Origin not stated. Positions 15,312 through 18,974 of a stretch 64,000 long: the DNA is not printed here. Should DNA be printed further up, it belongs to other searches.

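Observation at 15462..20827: Three-gene phosphorelay operon headed by a histidine kinase with two complete kinase cores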

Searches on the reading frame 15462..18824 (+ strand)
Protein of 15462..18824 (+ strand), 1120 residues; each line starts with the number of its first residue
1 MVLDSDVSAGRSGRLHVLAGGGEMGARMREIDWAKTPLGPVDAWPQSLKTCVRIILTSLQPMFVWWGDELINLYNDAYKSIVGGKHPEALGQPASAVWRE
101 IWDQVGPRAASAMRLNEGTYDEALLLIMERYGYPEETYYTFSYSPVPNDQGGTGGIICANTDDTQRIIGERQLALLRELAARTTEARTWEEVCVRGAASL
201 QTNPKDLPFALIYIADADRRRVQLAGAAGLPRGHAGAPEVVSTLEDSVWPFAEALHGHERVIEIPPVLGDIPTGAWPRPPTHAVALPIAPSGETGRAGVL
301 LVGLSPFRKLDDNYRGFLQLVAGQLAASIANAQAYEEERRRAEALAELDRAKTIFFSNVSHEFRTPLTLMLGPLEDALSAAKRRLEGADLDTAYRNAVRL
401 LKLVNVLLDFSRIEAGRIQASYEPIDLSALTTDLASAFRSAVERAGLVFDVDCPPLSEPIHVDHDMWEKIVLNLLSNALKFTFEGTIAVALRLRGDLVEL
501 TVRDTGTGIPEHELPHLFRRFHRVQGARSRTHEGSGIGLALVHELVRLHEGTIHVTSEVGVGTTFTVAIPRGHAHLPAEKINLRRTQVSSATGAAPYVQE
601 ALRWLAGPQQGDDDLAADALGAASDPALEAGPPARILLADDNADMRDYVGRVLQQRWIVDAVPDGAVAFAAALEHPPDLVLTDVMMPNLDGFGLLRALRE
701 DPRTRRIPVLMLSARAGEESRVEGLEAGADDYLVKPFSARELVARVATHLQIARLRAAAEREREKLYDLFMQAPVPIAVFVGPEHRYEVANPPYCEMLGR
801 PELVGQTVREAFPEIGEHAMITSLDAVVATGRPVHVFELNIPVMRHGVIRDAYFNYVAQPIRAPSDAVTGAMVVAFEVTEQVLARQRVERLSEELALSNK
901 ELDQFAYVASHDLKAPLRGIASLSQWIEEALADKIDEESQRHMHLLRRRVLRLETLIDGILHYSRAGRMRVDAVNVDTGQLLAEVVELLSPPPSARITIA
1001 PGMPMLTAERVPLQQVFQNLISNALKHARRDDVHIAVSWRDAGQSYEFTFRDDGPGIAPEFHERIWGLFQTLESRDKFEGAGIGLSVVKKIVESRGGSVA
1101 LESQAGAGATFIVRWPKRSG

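Call 3: search_protein_families(library=pfam, proteins=[window:15462-18824:+], max_evalue=0.01)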
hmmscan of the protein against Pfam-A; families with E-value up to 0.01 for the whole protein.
window:15462-18824:+ (1120 aa): 10 families
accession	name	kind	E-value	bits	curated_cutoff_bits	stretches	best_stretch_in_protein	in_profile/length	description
PF02518.31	HATPase_c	-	7.4e-56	187.8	26.4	2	466-571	5-109/111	Histidine kinase-, DNA gyrase B-, and HSP90-like ATPase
PF00072.30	Response_reg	-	5.2e-25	88.2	30.2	1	636-746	1-110/111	Response regulator receiver domain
PF00512.31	HisKA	-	4.5e-22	78.3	26.9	2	352-416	2-66/66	His Kinase A (phospho-acceptor) domain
PF08448.16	PAS_4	-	2.6e-13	50.6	23.1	1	772-882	3-109/110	PAS fold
PF13581.12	HATPase_c_2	-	2.3e-09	37.8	27.4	1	1020-1094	39-111/127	Histidine kinase-like ATPase domain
PF13188.13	PAS_8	-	9.5e-05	22.6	21.8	1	764-819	1-54/65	PAS domain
PF00989.32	PAS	-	0.00021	21.7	22.6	0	53-100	5-52/113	PAS fold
PF13589.12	HATPase_c_3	-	0.00023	21.6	25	0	468-538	4-76/137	Histidine kinase-, DNA gyrase B-, and HSP90-like ATPase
PF14501.12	HATPase_c_5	-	0.00084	19.7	22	0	1013-1104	6-91/102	GHKL domain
PF13185.12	GAF_2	-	0.00092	19.9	28.6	1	206-329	19-135/136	GAF domain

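Call 4: search_protein_families(library=ncbifam, proteins=[window:15462-18824:+], max_evalue=0.01)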
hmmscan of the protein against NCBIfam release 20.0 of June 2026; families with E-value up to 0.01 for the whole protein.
window:15462-18824:+ (1120 aa): 165 families (the best 25 are shown)
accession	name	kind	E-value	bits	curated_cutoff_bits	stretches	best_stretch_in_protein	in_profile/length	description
NF047465.1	hybrid_HK_LvrA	exception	2.8e-114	382.9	1200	2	343-752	193-586/819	hybrid histidine kinase/response regulator LvrA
TIGR02956.1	TMAO_torS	equivalog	2.1e-84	284.3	676.5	2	337-759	450-829/967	TMAO reductase system sensor histidine kinase/response regulator TorS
NF047874.1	MASE3_PAS_HK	subfamily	4.5e-84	283.4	560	2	329-573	375-626/655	MASE3 domain-containing sensor histidine kinase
NF046044.1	PnpS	equivalog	9.5e-84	281.7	400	2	346-570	164-390/390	two-component system histidine kinase PnpS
TIGR02966.1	phoR_proteo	equivalog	2.1e-77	260.4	334.2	2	345-568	107-332/333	phosphate regulon sensor histidine kinase PhoR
NF038297.2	hybrid_HK_HrmK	equivalog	3.2e-74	250.6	725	2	341-744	224-602/607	hybrid histidine kinase/response regulator HrmK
NF041947.1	LuxQ_Vibrio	equivalog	4.1e-73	246.6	1200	3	322-580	444-705/843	quorum-sensing autoinducer 2 sensor kinase/phosphatase LuxQ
NF008302.0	PRK11091.1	equivalog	7.6e-73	245.9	838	3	337-571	268-505/779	aerobic respiration two-component sensor histidine kinase ArcB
NF041880.1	EPS_EpsF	equivalog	1.1e-71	241.9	900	3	322-570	244-492/492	response regulator EpsF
NF011874.0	PRK15347.1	equivalog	1.8e-69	234.8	852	3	333-576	382-619/921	two component system sensor kinase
NF008318.0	PRK11107.1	equivalog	1.6e-66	225.1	890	3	347-572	288-519/920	two-component sensor histidine kinase BarA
NF033092.0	HK_WalK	equivalog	6.2e-66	223.2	725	2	348-570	368-593/594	cell wall metabolism sensor histidine kinase WalK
NF008099.0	PRK10841.1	equivalog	1.7e-65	221.4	920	3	343-582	461-701/949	two-component system sensor histidine kinase RcsC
NF008468.0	PRK11360.1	equivalog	4.4e-63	213.6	646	2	331-573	379-610/616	two-component system sensor histidine kinase AtoS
NF041832.1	near_NosP_CTERM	subfamily_domain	6e-63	213.1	400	2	350-586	5-240/370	NahK/ErcS family hybrid sensor histidine kinase/response regulator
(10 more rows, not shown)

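Call 7: find_homologous_proteins(query=window:15462-18824:+, max_evalue=1e-20)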
Query window:15462-18824:+ (1120 aa): 8000 proteins with E <= 1e-20 among 8000 candidates; the best 120 are listed.
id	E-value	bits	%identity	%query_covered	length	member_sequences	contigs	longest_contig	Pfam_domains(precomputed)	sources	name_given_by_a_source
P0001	0.0e+0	2519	100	100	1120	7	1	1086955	PF13581.13,PF08448.17,PF02518.32,PF00512.32,PF00072.31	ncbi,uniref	ncbi:ATP-binding protein [Nannocystis pusilla]|uniref:ATP-binding protein n=1 Tax=Nannocystis pusill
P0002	0.0e+0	2307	91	100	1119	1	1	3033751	PF13185.13,PF13581.13,PF08448.17,PF02518.32,PF00512.32,PF00989.32,PF00072.31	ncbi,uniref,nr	ncbi:ATP-binding protein [Nannocystis bainbridge]|uniref:histidine kinase n=1 Tax=Nannocystis bainbr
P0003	0.0e+0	1960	78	98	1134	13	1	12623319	PF13581.13,PF08448.17,PF02518.32,PF00512.32,PF00072.31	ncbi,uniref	ncbi:ATP-binding protein [Sorangium sp. So ce406]|uniref:ATP-binding protein n=1 Tax=Sorangium sp. S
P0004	0.0e+0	1960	79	98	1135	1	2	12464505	PF13426.14,PF13581.13,PF08448.17,PF02518.32,PF00512.32,PF00072.31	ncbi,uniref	ncbi:ATP-binding response regulator [Sorangium sp. So ce1024]|uniref:ATP-binding response regulator 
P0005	0.0e+0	1951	78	98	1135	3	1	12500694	PF13581.13,PF08448.17,PF02518.32,PF00512.32,PF00072.31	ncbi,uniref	ncbi:ATP-binding protein [Sorangium sp. So ce854]|uniref:ATP-binding protein n=1 Tax=Sorangium sp. S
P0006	0.0e+0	1936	78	98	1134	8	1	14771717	PF13426.14,PF13581.13,PF08448.17,PF02518.32,PF00512.32,PF00989.32,PF00072.31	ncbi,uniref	ncbi:ATP-binding response regulator [Sorangium sp. So ce1153]|uniref:ATP-binding response regulator 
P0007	0.0e+0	1936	77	99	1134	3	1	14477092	PF13426.14,PF13581.13,PF08448.17,PF02518.32,PF00512.32,PF00072.31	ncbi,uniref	ncbi:ATP-binding protein [Sorangium sp. So ce321]|uniref:ATP-binding response regulator n=1 Tax=Sora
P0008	0.0e+0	1935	77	99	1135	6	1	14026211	PF13185.13,PF13581.13,PF08448.17,PF02518.32,PF00512.32,PF00072.31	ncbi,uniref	ncbi:ATP-binding protein [Sorangium sp. So ce1078]|uniref:ATP-binding protein n=1 Tax=Sorangium sp. 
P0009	0.0e+0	1931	77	98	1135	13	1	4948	PF13581.13,PF08448.17,PF02518.32,PF00512.32,PF00989.32,PF00072.31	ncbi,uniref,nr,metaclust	ncbi:histidine kinase [Sorangium cellulosum]|uniref:histidine kinase n=1 Tax=Sorangium cellulosum Ta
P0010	0.0e+0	1931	77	98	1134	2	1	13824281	PF13185.13,PF13581.13,PF08448.17,PF02518.32,PF00512.32,PF00072.31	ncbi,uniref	ncbi:ATP-binding response regulator [Sorangium sp. So ce1099]|uniref:ATP-binding response regulator 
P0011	0.0e+0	1923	76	100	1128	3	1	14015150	PF13581.13,PF08448.17,PF02518.32,PF00512.32,PF00072.31,PF14501.13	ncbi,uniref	ncbi:ATP-binding protein [Sorangium sp. So ce131]|uniref:ATP-binding protein n=1 Tax=Sorangium sp. S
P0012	0.0e+0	1885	73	98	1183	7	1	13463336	PF13185.13,PF13581.13,PF08448.17,PF02518.32,PF00512.32,PF00989.32,PF00072.31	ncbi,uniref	ncbi:ATP-binding protein [Sorangium sp. So ce302]|uniref:ATP-binding protein n=1 Tax=Sorangium sp. S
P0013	0.0e+0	1884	73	98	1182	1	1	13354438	PF13426.14,PF13185.13,PF13581.13,PF08448.17,PF02518.32,PF00512.32,PF00989.32,PF00072.31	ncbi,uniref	ncbi:ATP-binding protein [Sorangium sp. So ce1000]|uniref:ATP-binding protein n=1 Tax=Sorangium sp. 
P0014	0.0e+0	1881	75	98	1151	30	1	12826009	PF13185.13,PF13581.13,PF08448.17,PF02518.32,PF00512.32,PF00989.32,PF00072.31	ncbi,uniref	ncbi:ATP-binding protein [Sorangium sp. So ce145]|uniref:ATP-binding protein n=1 Tax=Sorangium sp. S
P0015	0.0e+0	1867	74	98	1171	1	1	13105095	PF13185.13,PF13581.13,PF08448.17,PF02518.32,PF00512.32,PF00989.32,PF00072.31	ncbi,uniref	ncbi:ATP-binding protein [Sorangium sp. So ce367]|uniref:ATP-binding protein n=1 Tax=Sorangium sp. S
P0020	0.0e+0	1427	60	98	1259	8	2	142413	PF13185.13,PF13581.13,PF08448.17,PF02518.32,PF00512.32,PF00989.32,PF00072.31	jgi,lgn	jgi:signal transduction histidine kinase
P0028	0.0e+0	1408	57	98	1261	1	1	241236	PF13185.13,PF13581.13,PF08448.17,PF02518.32,PF00512.32,PF00072.31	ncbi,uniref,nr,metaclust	ncbi:ATP-binding protein [Hyalangium minutum]|uniref:histidine kinase n=1 Tax=Hyalangium minutum Tax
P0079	0.0e+0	1316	55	98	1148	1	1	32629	PF13188.14,PF13185.13,PF13581.13,PF02518.32,PF00512.32,PF13589.13,PF00072.31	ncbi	-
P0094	0.0e+0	1297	61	73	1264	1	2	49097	PF08447.19,PF13426.14,PF13185.13,PF13581.13,PF08448.17,PF02518.32,PF00512.32,PF00989.32,PF00072.31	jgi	jgi:PAS domain S-box-containing protein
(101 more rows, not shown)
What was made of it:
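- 15462..18824 (+): Gene 1: soluble 1120-aa double histidine kinase (PAS-like/GAF - T1 - R1 - PAS - T2). 100% identical to the Nannocystis pusilla 'ATP-binding protein' P0001 (call 7).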

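Call 19: find_encoding_contigs(protein=P0003, flank=6000, max_places=2)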
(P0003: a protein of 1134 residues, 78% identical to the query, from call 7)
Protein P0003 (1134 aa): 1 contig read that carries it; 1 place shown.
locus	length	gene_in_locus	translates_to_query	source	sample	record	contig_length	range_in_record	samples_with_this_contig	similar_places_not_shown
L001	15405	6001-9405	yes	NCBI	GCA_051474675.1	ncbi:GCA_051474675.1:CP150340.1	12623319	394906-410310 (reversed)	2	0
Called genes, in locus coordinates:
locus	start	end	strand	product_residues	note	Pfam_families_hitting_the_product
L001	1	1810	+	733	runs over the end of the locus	PF04015:DUF362, PF06452:CBM9_1, PF16011:CBM9_2 (faint)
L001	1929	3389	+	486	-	PF00282:Pyridoxal_deC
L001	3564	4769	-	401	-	-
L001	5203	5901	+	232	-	PF21982:RecX_HTH1, PF02631:RecX_HTH2, PF21981:RecX_HTH3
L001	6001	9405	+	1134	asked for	PF00512:HisKA, PF02518:HATPase_c, PF13581:HATPase_c_2 (faint), PF00072:Response_reg, PF08448:PAS_4, PF00512:HisKA, PF02518:HATPase_c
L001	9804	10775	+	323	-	PF00059:Lectin_C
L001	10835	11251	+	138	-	PF13185:GAF_2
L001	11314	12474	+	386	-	PF04055:Radical_SAM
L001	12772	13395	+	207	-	PF14196:ATC_hydrolase (weak)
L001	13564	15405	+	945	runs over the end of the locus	PF10282:Lactonase (faint)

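Call 20: find_encoding_contigs(protein=P0002, flank=6000, max_places=2)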
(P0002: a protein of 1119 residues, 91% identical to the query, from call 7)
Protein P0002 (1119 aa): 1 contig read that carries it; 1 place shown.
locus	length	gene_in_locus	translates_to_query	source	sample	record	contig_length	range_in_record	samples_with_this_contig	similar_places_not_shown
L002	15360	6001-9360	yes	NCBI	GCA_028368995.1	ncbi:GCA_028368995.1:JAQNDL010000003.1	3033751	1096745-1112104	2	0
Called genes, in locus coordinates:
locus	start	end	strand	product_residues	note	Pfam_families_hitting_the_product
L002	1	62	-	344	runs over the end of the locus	PF06996:T6SS_TssG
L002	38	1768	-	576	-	PF05947:T6SS_TssF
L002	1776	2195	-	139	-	PF04965:GPW_gp25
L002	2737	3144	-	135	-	PF04828:GFA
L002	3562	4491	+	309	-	PF05661:DUF808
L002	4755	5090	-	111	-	-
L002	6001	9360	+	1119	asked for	PF00989:PAS (faint), PF13185:GAF_2 (faint), PF00512:HisKA, PF02518:HATPase_c, PF00072:Response_reg, PF08448:PAS_4, PF00512:HisKA (weak), PF02518:HATPase_c, +1 more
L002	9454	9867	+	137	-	PF00072:Response_reg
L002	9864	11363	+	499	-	PF00072:Response_reg, PF00989:PAS, PF08448:PAS_4, PF13188:PAS_8 (faint), PF13426:PAS_9, PF00512:HisKA, PF02518:HATPase_c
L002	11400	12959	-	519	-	-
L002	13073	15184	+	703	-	PF01979:Amidohydro_1, PF07969:Amidohydro_3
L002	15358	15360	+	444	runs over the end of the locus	PF13948:DUF4215 (weak)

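Call 21: find_encoding_contigs(protein=P0028, flank=6000, max_places=2)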
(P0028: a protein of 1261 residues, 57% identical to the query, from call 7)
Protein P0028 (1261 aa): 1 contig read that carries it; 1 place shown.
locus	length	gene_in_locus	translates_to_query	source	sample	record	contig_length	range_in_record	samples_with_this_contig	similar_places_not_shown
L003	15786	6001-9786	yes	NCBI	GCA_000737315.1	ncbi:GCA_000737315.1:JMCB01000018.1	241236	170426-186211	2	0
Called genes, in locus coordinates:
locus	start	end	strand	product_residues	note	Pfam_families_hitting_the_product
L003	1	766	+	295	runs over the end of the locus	PF07963:N_methyl (weak)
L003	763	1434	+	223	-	PF07963:N_methyl (weak), PF11612:T2SSJ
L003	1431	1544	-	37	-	-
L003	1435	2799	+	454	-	PF21687:T2SSK_1st (weak)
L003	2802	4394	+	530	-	PF11104:PilM_2, PF14450:FtsA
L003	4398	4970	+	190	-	PF04612:T2SSM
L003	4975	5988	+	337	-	-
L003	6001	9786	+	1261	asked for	PF13185:GAF_2 (weak), PF00512:HisKA, PF02518:HATPase_c, PF00072:Response_reg, PF08448:PAS_4 (weak), PF00512:HisKA, PF02518:HATPase_c, PF00072:Response_reg, +1 more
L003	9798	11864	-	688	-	PF02494:HYR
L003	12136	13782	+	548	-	PF16697:Yop-YscD_cpl, PF00498:FHA, PF16697:Yop-YscD_cpl, PF00498:FHA, PF00158:Sigma54_activat, PF14532:Sigma54_activ_2, PF25601:AAA_lid_14, PF02954:HTH_8, +3 more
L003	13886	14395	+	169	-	PF04542:Sigma70_r2, PF08281:Sigma70_r4_2, PF04545:Sigma70_r4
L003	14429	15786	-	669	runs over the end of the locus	PF01186:Lysyl_oxidase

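Call 22: find_encoding_contigs(protein=P0079, flank=5000, max_places=1)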
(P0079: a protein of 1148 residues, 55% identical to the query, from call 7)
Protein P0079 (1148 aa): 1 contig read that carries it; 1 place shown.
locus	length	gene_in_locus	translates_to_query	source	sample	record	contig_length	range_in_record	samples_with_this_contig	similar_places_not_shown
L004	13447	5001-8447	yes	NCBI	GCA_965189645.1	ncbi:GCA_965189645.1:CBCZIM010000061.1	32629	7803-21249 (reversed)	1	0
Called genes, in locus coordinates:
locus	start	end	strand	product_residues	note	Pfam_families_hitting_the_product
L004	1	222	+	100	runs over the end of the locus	PF05016:ParE_toxin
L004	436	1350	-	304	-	-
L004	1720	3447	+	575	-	PF00890:FAD_binding_2, PF01266:DAO, PF07992:Pyr_redox_2 (faint), PF02910:Succ_DH_flav_C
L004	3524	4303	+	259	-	PF02557:VanY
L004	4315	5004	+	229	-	-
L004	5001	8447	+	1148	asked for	PF13185:GAF_2 (faint), PF00512:HisKA, PF02518:HATPase_c, PF00072:Response_reg, PF13188:PAS_8 (weak), PF00512:HisKA, PF02518:HATPase_c, PF13581:HATPase_c_2 (weak), +1 more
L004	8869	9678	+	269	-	PF00149:Metallophos, PF12850:Metallophos_2 (weak)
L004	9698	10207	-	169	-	-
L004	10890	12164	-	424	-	PF13506:Glyco_transf_21, PF00535:Glycos_transf_2, PF13641:Glyco_tranf_2_3, PF13632:Glyco_trans_2_3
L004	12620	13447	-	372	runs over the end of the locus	PF01757:Acyl_transf_3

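Call 23: find_encoding_contigs(protein=P0094, flank=5000, max_places=1)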
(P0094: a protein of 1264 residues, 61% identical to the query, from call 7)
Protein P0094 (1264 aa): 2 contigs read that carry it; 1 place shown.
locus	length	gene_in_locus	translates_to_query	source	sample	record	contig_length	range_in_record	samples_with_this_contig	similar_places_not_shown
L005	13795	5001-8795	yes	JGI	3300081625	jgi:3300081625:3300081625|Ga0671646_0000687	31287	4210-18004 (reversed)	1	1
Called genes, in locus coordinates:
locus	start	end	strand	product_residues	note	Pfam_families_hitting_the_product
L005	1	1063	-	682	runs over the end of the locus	-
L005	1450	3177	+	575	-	PF00890:FAD_binding_2, PF01266:DAO (weak), PF02910:Succ_DH_flav_C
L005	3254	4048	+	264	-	PF02557:VanY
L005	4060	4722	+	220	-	PF01434:Peptidase_M41 (weak)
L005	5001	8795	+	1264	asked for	PF00512:HisKA, PF02518:HATPase_c, PF00072:Response_reg, PF08448:PAS_4, PF00989:PAS, PF08447:PAS_3, PF00512:HisKA, PF02518:HATPase_c, +5 more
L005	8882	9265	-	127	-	-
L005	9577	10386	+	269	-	PF00149:Metallophos, PF12850:Metallophos_2 (weak)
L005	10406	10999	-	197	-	-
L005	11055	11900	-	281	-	PF00561:Abhydrolase_1, PF12146:Hydrolase_4 (weak), PF12697:Abhydrolase_6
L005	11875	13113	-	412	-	PF00535:Glycos_transf_2, PF13641:Glyco_tranf_2_3, PF13506:Glyco_transf_21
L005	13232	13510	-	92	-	PF14384:BrnA_antitoxin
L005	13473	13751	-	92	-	PF04365:BrnT_toxin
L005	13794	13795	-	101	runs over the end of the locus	-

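Call 24: find_encoding_contigs(protein=P0020, flank=5000, max_places=1)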
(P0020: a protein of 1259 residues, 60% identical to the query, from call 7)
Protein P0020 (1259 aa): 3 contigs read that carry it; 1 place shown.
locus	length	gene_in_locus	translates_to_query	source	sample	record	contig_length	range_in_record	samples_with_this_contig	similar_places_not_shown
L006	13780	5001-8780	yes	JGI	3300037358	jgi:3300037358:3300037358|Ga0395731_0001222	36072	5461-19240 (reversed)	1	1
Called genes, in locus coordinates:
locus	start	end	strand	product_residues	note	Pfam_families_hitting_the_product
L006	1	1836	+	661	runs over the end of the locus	PF12705:PDDEXK_1, PF13191:AAA_16 (faint), PF01580:FtsK_SpoIIIE, PF20703:nSTAND1 (weak), PF13401:AAA_22 (weak)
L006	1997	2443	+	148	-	PF20223:DUF6582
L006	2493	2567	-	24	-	-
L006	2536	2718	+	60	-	-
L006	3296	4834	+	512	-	PF00070:Pyr_redox (faint), PF01494:FAD_binding_3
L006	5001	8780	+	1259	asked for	PF00989:PAS (faint), PF00512:HisKA, PF02518:HATPase_c, PF00072:Response_reg, PF08448:PAS_4, PF00512:HisKA, PF02518:HATPase_c, PF00072:Response_reg, +2 more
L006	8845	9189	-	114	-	-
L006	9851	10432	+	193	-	-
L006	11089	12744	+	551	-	PF00027:cNMP_binding, PF01946:Thi4 (weak), PF00890:FAD_binding_2 (weak), PF01266:DAO (weak), PF07992:Pyr_redox_2, PF12831:FAD_oxidored (weak), PF13450:NAD_binding_8 (weak), PF13738:Pyr_redox_3, +1 more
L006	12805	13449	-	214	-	PF02798:GST_N, PF13417:GST_N_3, PF13409:GST_N_2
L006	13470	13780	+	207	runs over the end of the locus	PF01965:DJ-1_PfpI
